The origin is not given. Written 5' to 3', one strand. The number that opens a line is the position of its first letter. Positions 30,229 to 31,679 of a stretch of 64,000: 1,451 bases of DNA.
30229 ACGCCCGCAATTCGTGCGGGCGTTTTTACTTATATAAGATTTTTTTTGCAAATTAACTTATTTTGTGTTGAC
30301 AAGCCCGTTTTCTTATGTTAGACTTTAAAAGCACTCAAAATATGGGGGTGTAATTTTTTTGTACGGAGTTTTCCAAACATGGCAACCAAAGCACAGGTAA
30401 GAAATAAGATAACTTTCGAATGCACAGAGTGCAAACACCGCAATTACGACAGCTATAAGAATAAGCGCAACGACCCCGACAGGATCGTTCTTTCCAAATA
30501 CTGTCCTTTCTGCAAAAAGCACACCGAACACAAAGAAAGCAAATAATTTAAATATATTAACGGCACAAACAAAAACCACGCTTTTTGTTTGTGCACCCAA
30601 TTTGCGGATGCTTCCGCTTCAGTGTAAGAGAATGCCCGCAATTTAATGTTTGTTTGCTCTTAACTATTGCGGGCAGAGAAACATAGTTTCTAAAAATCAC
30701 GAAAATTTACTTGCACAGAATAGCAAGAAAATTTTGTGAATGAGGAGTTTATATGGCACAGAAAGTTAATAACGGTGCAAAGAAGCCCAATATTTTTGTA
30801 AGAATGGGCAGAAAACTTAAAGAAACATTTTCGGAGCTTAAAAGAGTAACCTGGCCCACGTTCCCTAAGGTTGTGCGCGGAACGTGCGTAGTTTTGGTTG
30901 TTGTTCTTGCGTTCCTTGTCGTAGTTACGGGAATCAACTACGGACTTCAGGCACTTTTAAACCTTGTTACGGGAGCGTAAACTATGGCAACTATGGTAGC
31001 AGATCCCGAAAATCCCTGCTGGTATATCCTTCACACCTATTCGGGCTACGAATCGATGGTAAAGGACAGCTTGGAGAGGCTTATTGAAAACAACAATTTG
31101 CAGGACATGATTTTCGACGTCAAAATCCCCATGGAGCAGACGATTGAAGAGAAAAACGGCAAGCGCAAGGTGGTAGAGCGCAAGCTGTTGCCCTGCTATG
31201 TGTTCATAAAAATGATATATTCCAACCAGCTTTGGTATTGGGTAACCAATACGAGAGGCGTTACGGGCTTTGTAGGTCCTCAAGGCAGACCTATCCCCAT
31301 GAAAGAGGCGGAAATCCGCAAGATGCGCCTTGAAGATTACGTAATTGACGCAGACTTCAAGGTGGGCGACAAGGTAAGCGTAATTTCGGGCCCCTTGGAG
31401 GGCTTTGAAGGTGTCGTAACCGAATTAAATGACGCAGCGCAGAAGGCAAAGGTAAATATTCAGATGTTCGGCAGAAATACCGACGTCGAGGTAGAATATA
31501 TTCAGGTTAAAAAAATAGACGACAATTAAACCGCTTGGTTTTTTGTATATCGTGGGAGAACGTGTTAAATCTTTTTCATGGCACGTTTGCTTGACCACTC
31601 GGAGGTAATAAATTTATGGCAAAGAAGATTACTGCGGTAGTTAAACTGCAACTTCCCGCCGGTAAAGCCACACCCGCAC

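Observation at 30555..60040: Rep-A: a second, ~180-nt four-hairpin intergenic element (5 copies or fragments)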

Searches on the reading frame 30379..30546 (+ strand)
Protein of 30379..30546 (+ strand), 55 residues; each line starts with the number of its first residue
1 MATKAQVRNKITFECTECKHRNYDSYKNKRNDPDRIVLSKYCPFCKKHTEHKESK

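Call 36: find_encoding_contigs(protein=window:30379-30546:+, flank=1500, max_places=10)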
Protein window:30379-30546:+ (55 aa): 10 contigs read that carry it; 10 places shown.
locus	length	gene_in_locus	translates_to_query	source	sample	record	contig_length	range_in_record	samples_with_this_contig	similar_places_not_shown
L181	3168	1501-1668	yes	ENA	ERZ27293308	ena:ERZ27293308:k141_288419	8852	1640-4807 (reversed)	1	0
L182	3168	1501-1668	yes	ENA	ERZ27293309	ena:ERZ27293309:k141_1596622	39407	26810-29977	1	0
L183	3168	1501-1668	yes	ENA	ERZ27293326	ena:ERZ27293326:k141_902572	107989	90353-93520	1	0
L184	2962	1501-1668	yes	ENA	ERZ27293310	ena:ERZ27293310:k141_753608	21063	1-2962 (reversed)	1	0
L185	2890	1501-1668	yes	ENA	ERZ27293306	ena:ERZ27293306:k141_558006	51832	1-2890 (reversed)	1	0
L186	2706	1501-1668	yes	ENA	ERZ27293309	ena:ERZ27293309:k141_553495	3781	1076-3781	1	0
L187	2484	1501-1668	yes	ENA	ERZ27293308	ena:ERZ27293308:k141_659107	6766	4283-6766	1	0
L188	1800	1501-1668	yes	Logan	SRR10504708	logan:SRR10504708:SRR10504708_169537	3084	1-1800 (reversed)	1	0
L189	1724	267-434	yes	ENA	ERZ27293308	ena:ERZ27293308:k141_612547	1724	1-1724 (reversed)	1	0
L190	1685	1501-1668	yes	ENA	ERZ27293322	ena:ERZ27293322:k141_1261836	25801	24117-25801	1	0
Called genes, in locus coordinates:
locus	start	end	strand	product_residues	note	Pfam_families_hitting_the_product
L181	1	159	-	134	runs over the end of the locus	PF00829:Ribosomal_L21p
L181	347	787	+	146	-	-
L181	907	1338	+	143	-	PF02556:SecB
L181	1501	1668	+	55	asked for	PF00471:Ribosomal_L33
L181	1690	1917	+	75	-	PF00584:SecE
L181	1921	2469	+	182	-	PF02357:NusG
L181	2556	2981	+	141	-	PF03946:Ribosomal_L11_N, PF00298:Ribosomal_L11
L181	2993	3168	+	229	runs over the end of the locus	PF00687:Ribosomal_L1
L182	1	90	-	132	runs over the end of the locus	PF00829:Ribosomal_L21p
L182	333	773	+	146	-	-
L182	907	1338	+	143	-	PF02556:SecB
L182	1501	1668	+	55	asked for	PF00471:Ribosomal_L33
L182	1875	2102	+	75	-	PF00584:SecE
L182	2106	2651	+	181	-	PF02357:NusG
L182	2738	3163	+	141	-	PF03946:Ribosomal_L11_N, PF00298:Ribosomal_L11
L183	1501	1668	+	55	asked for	PF00471:Ribosomal_L33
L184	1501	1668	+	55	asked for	PF00471:Ribosomal_L33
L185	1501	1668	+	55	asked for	PF00471:Ribosomal_L33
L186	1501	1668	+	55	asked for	PF00471:Ribosomal_L33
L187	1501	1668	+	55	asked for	PF00471:Ribosomal_L33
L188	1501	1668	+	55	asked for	PF00471:Ribosomal_L33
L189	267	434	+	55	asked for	PF00471:Ribosomal_L33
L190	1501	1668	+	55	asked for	PF00471:Ribosomal_L33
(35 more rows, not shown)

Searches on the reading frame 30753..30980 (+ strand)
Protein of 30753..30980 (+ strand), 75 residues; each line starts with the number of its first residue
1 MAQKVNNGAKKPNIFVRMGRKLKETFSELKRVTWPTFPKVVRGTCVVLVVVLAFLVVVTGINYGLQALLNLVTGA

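Call 12: search_protein_families(library=pfam, proteins=[window:30753-30980:+])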
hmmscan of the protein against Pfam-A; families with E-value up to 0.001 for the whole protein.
window:30753-30980:+ (75 aa): 1 family
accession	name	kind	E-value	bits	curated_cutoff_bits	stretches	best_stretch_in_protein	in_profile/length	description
PF00584.25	SecE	-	8.4e-13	48.5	22.7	1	22-72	4-54/55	SecE/Sec61-gamma subunits of protein translocation complex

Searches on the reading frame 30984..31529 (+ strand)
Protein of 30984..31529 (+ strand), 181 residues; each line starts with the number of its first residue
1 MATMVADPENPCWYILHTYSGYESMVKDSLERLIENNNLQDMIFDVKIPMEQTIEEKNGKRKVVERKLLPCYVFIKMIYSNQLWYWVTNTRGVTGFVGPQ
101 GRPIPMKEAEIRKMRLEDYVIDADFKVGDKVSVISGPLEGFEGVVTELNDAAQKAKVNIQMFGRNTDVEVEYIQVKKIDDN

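Call 33: find_related_loci(query=window:30984-31529:+, collection=metagenome_contigs, flank=6000)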
Query window:30984-31529:+ (181 aa) in metagenome_contigs; peptide patterns used: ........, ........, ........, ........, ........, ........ (x = any residue, [..] = any of these).
294 stretches matched a pattern; 181 encode a relative of the query (tblastn E <= 1e-3); the best 80 are kept; 80 distinct loci.
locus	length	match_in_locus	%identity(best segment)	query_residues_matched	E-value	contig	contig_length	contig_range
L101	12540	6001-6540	91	1-180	2e-112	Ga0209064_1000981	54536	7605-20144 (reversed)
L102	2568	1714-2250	91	1-179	2e-116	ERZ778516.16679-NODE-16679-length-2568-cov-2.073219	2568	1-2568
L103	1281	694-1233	88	1-180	2e-116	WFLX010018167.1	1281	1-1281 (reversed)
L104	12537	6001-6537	87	1-179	2e-105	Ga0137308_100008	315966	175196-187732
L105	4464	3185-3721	87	1-179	6e-106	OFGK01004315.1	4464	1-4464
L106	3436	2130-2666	87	1-179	3e-107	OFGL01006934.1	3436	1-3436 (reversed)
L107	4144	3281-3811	85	4-180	1e-104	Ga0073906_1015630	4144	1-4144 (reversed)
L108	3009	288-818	85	4-180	1e-106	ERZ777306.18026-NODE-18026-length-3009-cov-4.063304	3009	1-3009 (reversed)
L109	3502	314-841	85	4-179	5e-105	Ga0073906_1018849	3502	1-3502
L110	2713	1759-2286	85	4-179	9e-107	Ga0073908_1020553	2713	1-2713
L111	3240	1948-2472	85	4-178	1e-104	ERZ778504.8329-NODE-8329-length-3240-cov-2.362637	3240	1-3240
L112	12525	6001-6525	86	5-179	1e-102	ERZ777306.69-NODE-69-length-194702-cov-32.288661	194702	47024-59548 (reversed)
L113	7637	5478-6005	86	4-179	1e-102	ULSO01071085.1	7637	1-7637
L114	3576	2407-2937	84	4-180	4e-104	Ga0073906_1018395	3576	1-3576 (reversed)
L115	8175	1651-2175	85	5-179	3e-102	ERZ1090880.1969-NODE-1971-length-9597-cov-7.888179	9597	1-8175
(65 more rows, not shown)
